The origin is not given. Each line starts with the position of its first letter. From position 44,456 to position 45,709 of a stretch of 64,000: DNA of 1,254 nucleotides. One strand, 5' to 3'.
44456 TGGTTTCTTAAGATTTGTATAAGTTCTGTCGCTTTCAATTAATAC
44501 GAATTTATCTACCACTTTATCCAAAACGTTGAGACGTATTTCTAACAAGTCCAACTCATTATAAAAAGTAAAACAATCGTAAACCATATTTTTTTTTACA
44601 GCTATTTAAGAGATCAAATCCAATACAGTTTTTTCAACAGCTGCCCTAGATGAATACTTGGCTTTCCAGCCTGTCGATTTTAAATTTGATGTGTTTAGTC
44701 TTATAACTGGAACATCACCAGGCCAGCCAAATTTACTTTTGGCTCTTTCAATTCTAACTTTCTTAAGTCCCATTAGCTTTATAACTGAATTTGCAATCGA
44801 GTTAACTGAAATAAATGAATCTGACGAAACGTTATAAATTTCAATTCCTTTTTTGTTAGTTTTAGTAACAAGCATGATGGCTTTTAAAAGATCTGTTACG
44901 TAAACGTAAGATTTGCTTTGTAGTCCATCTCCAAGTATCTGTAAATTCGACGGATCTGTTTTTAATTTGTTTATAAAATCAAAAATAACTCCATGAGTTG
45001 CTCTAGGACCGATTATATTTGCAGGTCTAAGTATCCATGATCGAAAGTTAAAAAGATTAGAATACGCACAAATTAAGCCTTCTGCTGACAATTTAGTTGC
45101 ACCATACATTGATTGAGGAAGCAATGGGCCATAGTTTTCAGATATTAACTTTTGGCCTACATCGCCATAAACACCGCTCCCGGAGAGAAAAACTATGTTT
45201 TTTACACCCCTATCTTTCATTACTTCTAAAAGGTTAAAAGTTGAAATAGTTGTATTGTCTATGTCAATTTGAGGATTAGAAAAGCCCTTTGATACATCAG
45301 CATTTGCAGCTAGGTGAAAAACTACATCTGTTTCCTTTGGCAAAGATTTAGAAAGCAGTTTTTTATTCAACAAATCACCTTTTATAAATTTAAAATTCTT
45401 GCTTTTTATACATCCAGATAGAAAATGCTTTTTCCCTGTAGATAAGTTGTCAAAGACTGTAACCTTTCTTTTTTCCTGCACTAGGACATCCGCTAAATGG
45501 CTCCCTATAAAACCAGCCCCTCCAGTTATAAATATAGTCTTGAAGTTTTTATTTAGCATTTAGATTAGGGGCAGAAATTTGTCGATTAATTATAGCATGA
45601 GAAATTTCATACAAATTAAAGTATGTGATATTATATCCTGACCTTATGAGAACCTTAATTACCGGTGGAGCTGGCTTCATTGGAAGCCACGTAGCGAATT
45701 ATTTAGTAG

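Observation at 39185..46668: GDP-D-glycero-D-manno-heptose pathway with tailoring dehydratases, methyltransferases and a GT17-like transferase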

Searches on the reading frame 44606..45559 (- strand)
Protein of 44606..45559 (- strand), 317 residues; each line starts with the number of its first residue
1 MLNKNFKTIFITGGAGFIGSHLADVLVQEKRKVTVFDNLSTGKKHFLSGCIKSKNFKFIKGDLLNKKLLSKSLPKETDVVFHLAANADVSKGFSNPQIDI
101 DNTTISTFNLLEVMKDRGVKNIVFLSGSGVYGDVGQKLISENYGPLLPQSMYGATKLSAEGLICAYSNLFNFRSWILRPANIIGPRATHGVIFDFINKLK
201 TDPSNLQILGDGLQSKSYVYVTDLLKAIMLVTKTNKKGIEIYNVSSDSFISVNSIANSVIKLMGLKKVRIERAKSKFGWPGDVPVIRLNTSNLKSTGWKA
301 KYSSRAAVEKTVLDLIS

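Call 4: search_protein_families(library=pfam, proteins=[window:44606-45559:-], max_evalue=0.01)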
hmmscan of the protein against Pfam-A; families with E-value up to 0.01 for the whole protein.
window:44606-45559:- (317 aa): 10 families
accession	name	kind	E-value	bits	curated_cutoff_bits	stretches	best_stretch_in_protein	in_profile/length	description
PF01370.27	Epimerase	-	2.7e-50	171.4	20.9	1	9-244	1-239/240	NAD dependent epimerase/dehydratase family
PF16363.11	GDP_Man_Dehyd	-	2.8e-43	149.1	27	1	10-310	1-331/332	GDP-mannose 4,6 dehydratase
PF01073.25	3Beta_HSD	-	2.5e-25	89.5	22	1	11-235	2-232/280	3-beta hydroxysteroid dehydrogenase/isomerase family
PF02719.21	Polysacc_synt_2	-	5.7e-14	52.4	20.2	1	9-268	1-252/293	Polysaccharide biosynthesis protein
PF04321.23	RmlD_sub_bind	-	2.7e-12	46.8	27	1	8-300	2-265/287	RmlD substrate binding domain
PF07993.18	NAD_binding_4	-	1.3e-10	41.3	20.1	1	11-192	1-216/258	Male sterility protein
PF13460.12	NAD_binding_10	-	2.5e-09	37.7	27.2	1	13-152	1-126/184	NAD(P)H-binding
PF05368.20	NmrA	-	1.6e-05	25.1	27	1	7-124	3-104/298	NmrA-like family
PF00106.31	adh_short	-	0.0023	17.9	26.6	1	7-67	1-62/195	short chain dehydrogenase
PF03435.24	Sacchrp_dh_NADP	-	0.0076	17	25.1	0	14-86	5-78/129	Saccharopine dehydrogenase NADP binding domain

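Call 5: search_protein_families(library=ncbifam, proteins=[window:44606-45559:-], max_evalue=0.01)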
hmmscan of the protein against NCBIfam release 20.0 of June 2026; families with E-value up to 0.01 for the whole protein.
window:44606-45559:- (317 aa): 33 families (the best 25 are shown)
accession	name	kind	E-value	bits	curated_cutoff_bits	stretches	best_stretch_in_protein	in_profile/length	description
TIGR01181.1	dTDP_gluc_dehyt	equivalog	2.8e-45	154.8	365.1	1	9-312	2-308/321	dTDP-glucose 4,6-dehydratase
TIGR01179.1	galE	equivalog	2.2e-44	151.7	262.3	1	9-308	2-317/332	UDP-glucose 4-epimerase GalE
TIGR04180.1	EDH_00030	hypoth_equivalog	6.8e-41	140.3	475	1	9-302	1-296/297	NAD-dependent 4,6-dehydratase LegB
NF007956.0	PRK10675.1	subfamily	2.7e-26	92.5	394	1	9-163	3-160/338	UDP-glucose 4-epimerase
TIGR02197.1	heptose_epim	equivalog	2.3e-22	79.6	274.6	1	9-267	1-264/316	ADP-glyceromanno-heptose 6-epimerase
NF007582.0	PRK10217.1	equivalog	1.2e-20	73.9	698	1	7-247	2-254/355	dTDP-glucose 4,6-dehydratase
NF011728.1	PRK15181.1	equivalog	1.8e-20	73.2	760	1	7-271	16-288/348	Vi polysaccharide biosynthesis UDP-N-acetylglucosaminuronic acid C-4 epimerase TviC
NF043036.1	ErythonDh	equivalog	2.2e-17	63.2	325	1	9-167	3-164/321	D-erythronate dehydrogenase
NF007490.0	PRK10084.1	subfamily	3e-17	62.7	649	1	9-247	3-261/361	dTDP-glucose 4,6-dehydratase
NF042423.1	oxyalk_red_Shew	equivalog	7.5e-16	58.1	580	1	2-269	4-263/331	2-alkyl-3-oxoalkanoate reductase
NF008872.0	PRK11908.1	equivalog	2.3e-14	53.2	294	1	7-263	2-271/349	bifunctional UDP-4-keto-pentose/UDP-xylose synthase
TIGR02622.1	CDP_4_6_dhtase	equivalog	4.4e-14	52.4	278.45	1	7-312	5-327/352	CDP-glucose 4,6-dehydratase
TIGR03466.1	HpnA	hypoth_equivalog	4.5e-13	48.8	367.65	1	8-188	2-176/327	hopanoid-associated sugar epimerase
TIGR03589.1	PseB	equivalog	5.4e-13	48.6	407.75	1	5-268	3-249/324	UDP-N-acetylglucosamine 4,6-dehydratase (inverting)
NF047922.1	GDPFucSynFcl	equivalog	9.1e-13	48.3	500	1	8-311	4-297/308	GDP-L-fucose synthase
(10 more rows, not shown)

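Call 14: search_solved_structures(query=window:44606-45559:-, max_evalue=1e-10)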
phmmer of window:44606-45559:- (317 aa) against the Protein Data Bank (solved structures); distinct sequences matched with E-value up to 1e-10: 85 (the best 60 are shown).
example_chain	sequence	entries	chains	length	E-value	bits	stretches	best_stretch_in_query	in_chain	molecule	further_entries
8rdg_A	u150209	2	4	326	5.7e-79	268.8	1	9-316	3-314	SDR family NAD(P)-dependent oxidoreductase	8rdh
8rdi_A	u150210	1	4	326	2.1e-78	267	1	9-316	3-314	SDR family NAD(P)-dependent oxidoreductase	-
3ehe_A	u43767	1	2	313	2.8e-68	233.7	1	8-316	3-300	UDP-glucose 4-epimerase (GalE-1)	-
3icp_A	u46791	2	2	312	5.2e-58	200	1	9-315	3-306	NAD-dependent epimerase/dehydratase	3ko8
3aw9_A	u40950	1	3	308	7.5e-53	183.1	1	9-315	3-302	NAD-dependent epimerase/dehydratase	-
6dnt_A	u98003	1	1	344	1.9e-31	112.8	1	7-260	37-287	NAD-dependent epimerase/dehydratase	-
6bwl_A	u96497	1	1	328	2e-31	112.7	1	9-271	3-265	Pal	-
6wjb_A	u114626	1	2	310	6.5e-31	111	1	7-270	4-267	NAD-dependent epimerase/dehydratase family protein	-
6wj9_A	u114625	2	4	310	2.3e-30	109.2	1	7-270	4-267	NAD-dependent epimerase/dehydratase family protein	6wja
6bi4_A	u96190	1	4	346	5.2e-30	108.1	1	4-312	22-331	dTDP-glucose 4,6-dehydratase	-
4zrm_A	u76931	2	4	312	3.3e-29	105.5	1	8-311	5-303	UDP-glucose 4-epimerase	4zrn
2hun_A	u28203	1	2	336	2.9e-28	102.3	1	9-312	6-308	336aa long hypothetical dTDP-glucose 4,6-dehydratase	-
6zl6_A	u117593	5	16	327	4.1e-28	101.9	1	9-266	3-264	Epimerase domain-containing protein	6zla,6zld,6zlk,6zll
7ys8_A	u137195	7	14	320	4.4e-28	101.7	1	10-246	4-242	UDP-glucose 4-epimerase | UDP-glucose 4-epimerase along with EC 5.1.3.2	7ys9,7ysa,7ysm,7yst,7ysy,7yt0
2b69_A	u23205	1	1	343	1.4e-27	100.1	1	3-237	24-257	UDP-glucuronate decarboxylase 1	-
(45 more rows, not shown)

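Call 27: search_solved_structures(query=window:44606-45559:-, max_evalue=1e-50, show_alignments=4)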
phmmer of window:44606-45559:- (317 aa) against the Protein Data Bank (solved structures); distinct sequences matched with E-value up to 1e-50: 5.
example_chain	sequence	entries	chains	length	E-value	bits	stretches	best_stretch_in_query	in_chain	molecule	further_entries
8rdg_A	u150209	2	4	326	5.7e-79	268.8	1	9-316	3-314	SDR family NAD(P)-dependent oxidoreductase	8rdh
8rdi_A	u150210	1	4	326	2.1e-78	267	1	9-316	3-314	SDR family NAD(P)-dependent oxidoreductase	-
3ehe_A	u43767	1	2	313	2.8e-68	233.7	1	8-316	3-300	UDP-glucose 4-epimerase (GalE-1)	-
3icp_A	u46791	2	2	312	5.2e-58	200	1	9-315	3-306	NAD-dependent epimerase/dehydratase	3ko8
3aw9_A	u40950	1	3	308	7.5e-53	183.1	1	9-315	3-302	NAD-dependent epimerase/dehydratase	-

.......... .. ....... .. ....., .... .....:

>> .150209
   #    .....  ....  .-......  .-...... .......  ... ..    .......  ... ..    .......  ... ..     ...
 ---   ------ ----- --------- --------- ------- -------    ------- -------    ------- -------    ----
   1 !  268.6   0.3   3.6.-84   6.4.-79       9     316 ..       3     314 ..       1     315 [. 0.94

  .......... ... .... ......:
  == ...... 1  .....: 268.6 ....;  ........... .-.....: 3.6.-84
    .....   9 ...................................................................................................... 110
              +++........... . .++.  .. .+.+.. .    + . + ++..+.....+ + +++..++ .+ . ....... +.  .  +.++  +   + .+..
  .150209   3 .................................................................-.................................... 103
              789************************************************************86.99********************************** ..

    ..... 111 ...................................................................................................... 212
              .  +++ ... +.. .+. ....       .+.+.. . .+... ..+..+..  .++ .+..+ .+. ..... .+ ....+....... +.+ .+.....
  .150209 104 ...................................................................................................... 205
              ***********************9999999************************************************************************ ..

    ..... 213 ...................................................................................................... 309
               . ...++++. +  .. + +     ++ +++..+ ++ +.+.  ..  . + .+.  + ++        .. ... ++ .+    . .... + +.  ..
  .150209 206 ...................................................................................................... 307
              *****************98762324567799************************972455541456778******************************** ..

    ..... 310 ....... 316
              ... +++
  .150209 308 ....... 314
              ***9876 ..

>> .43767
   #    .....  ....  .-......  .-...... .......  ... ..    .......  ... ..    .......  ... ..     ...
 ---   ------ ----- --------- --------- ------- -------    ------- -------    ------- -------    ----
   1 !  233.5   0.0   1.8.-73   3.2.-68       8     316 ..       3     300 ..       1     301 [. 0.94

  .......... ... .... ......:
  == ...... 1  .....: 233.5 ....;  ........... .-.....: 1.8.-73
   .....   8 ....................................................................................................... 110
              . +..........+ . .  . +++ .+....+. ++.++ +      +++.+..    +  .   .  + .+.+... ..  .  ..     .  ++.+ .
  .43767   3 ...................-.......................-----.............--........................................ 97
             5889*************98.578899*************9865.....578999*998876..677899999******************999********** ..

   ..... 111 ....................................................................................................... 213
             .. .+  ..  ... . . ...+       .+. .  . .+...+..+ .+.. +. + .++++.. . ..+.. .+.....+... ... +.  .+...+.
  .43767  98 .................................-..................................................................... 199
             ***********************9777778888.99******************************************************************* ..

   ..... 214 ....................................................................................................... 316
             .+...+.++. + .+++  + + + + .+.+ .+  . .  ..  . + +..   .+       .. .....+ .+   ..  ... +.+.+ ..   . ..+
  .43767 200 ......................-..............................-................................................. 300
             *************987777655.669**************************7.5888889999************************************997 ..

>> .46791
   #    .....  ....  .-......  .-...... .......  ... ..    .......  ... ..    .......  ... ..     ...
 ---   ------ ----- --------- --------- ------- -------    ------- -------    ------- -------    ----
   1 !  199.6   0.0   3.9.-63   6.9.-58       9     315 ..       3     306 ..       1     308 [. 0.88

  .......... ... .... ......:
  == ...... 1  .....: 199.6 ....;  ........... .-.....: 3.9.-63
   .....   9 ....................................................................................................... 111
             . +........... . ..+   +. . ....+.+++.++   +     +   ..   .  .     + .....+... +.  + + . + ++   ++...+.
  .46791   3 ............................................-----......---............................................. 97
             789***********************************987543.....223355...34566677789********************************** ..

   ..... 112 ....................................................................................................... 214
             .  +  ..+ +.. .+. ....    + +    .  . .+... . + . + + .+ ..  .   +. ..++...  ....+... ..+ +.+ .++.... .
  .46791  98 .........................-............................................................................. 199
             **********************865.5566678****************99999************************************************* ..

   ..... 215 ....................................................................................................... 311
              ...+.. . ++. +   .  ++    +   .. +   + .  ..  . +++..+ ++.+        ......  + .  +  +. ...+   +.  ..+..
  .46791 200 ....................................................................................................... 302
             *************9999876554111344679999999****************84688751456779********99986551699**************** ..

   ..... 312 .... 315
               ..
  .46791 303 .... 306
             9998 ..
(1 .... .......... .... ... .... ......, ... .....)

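Call 46: find_homologous_proteins(query=window:44606-45559:-, max_evalue=1e-10)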
Query window:44606-45559:- (317 aa): 7889 proteins with E <= 1e-10 among 8000 candidates; the best 120 are listed.
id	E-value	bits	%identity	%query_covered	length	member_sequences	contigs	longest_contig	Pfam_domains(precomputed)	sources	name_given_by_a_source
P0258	4.1e-202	688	99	100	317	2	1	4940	PF04321.24,PF16363.12,PF02719.22,PF05368.20,PF01073.26,PF07993.19,PF13460.13,PF01370.28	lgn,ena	-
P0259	1.8e-172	591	84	100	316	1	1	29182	PF04321.24,PF16363.12,PF02719.22,PF01073.26,PF07993.19,PF13460.13,PF01370.28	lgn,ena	-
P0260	2.3e-127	443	63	100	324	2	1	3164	PF04321.24,PF16363.12,PF02719.22,PF01073.26,PF07993.19,PF13460.13,PF00106.32,PF01370.28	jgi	jgi:UDP-glucose 4-epimerase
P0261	1.2e-124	434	61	100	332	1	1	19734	PF04321.24,PF16363.12,PF02719.22,PF01073.26,PF07993.19,PF13460.13,PF01370.28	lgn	-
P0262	1.7e-124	433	59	100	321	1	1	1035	PF04321.24,PF16363.12,PF02719.22,PF01073.26,PF07993.19,PF13460.13,PF00106.32,PF01370.28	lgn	-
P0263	2.6e-122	426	61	99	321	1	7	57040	PF04321.24,PF16363.12,PF02719.22,PF05368.20,PF01073.26,PF07993.19,PF13460.13,PF00106.32,PF01370.28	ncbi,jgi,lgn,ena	ncbi:MAG TPA: NAD-dependent epimerase/dehydratase family protein [Candidatus Paceibacterota bacteriu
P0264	8.9e-122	424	61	99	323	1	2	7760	PF04321.24,PF16363.12,PF02719.22,PF01073.26,PF07993.19,PF13460.13,PF01370.28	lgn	-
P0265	3.0e-121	423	61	99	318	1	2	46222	PF04321.24,PF16363.12,PF02719.22,PF05368.20,PF01073.26,PF07993.19,PF13460.13,PF01370.28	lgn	-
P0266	3.1e-121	422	59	98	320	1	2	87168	PF04321.24,PF16363.12,PF02719.22,PF01073.26,PF07993.19,PF13460.13,PF01370.28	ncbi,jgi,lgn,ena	-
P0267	2.4e-120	420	59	100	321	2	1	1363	PF04321.24,PF16363.12,PF02719.22,PF01073.26,PF07993.19,PF13460.13,PF01370.28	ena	-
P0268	2.0e-119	416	59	100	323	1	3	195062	PF04321.24,PF16363.12,PF02719.22,PF01073.26,PF07993.19,PF13460.13,PF01370.28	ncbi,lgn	-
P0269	5.1e-119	415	59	99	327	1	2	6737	PF04321.24,PF16363.12,PF02719.22,PF01073.26,PF07993.19,PF13460.13,PF01370.28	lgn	-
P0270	6.0e-119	415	59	100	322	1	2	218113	PF04321.24,PF16363.12,PF02719.22,PF01073.26,PF07993.19,PF13460.13,PF01370.28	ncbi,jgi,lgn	-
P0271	1.0e-118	414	58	99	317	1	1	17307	PF04321.24,PF16363.12,PF02719.22,PF01073.26,PF07993.19,PF13460.13,PF01370.28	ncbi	-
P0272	2.0e-118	413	57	99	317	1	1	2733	PF04321.24,PF16363.12,PF02719.22,PF01073.26,PF07993.19,PF13460.13,PF01370.28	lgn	-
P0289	1.1e-111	391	57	97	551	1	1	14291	PF00483.30,PF04321.24,PF16363.12,PF02719.22,PF01073.26,PF07993.19,PF13460.13,PF12804.14,PF01370.28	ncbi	-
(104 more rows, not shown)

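Call 48: find_encoding_contigs(protein=P0289, flank=10000, max_places=2)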
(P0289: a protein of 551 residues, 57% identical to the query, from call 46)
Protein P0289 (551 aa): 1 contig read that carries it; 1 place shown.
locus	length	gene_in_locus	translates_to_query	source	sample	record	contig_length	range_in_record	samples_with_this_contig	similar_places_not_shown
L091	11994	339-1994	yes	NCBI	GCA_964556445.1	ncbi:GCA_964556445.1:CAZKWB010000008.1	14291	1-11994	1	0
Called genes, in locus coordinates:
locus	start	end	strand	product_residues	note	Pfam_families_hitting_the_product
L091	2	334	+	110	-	?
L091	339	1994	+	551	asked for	PF00483:NTP_transferase, PF12804:NTP_transf_3, PF04321:RmlD_sub_bind, PF01073:3Beta_HSD, PF01370:Epimerase, PF02719:Polysacc_synt_2, PF07993:NAD_binding_4, PF13460:NAD_binding_10, +1 more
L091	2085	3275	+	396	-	PF08421:Methyltransf_13, PF07021:MetW (faint), PF13489:Methyltransf_23, PF08241:Methyltransf_11 (weak), PF08242:Methyltransf_12, PF13649:Methyltransf_25 (weak), PF13847:Methyltransf_31, PF08484:Methyltransf_14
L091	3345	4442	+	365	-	PF00534:Glycos_transf_1, PF13692:Glyco_trans_1_4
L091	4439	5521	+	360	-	PF00483:NTP_transferase, PF22640:ManC_GMP_beta-helix (weak)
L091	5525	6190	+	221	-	PF02397:Bac_transf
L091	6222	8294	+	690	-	PF13196:DUF4012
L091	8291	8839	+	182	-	PF11967:RecO_N, PF02565:RecO_C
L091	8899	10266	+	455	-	PF28494:GlyRS_ins_1, PF00587:tRNA-synt_2b, PF03129:HGTP_anticodon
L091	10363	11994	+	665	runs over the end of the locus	PF13522:GATase_6, PF13537:GATase_7, PF00156:Pribosyltran, PF00551:Formyl_trans_N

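Call 49: find_related_loci(query=A2, collection=metagenome_contigs, flank=10000)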
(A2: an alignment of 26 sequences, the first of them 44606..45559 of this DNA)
Query A2 (317 aa) in metagenome_contigs; peptide patterns used: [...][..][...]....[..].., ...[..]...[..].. (x = any residue, [..] = any of these).
600 stretches matched a pattern (row limit reached: there are more); 576 encode a relative of the query (tblastn E <= 1e-3); the best 80 are kept; 80 distinct loci.
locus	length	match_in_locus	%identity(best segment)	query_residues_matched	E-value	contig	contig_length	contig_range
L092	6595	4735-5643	58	10-312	7e-120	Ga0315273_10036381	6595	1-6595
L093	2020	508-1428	56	11-317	3e-121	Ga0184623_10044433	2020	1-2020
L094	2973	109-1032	53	9-316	4e-113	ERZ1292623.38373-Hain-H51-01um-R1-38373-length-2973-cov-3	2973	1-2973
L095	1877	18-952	54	5-316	2e-110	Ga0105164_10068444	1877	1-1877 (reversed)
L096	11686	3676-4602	54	9-317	1e-102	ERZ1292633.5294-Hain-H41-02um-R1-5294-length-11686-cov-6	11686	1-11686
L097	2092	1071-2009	50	1-316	9e-105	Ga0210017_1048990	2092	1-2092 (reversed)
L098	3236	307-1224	48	10-317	3e-100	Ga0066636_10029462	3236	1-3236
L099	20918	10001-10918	49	10-316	5e-96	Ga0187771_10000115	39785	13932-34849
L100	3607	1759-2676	48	10-317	3e-97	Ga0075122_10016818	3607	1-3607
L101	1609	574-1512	46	5-317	6e-102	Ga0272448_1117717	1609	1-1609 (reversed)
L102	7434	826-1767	46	1-316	9e-96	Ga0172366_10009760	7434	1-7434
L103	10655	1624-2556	50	4-317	2e-95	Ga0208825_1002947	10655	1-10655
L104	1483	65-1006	46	1-316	1e-101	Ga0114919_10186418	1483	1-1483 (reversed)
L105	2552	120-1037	46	10-317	7e-98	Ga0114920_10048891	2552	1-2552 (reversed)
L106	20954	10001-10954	48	3-317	6e-93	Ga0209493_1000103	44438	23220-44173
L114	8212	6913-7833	46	10-317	3e-91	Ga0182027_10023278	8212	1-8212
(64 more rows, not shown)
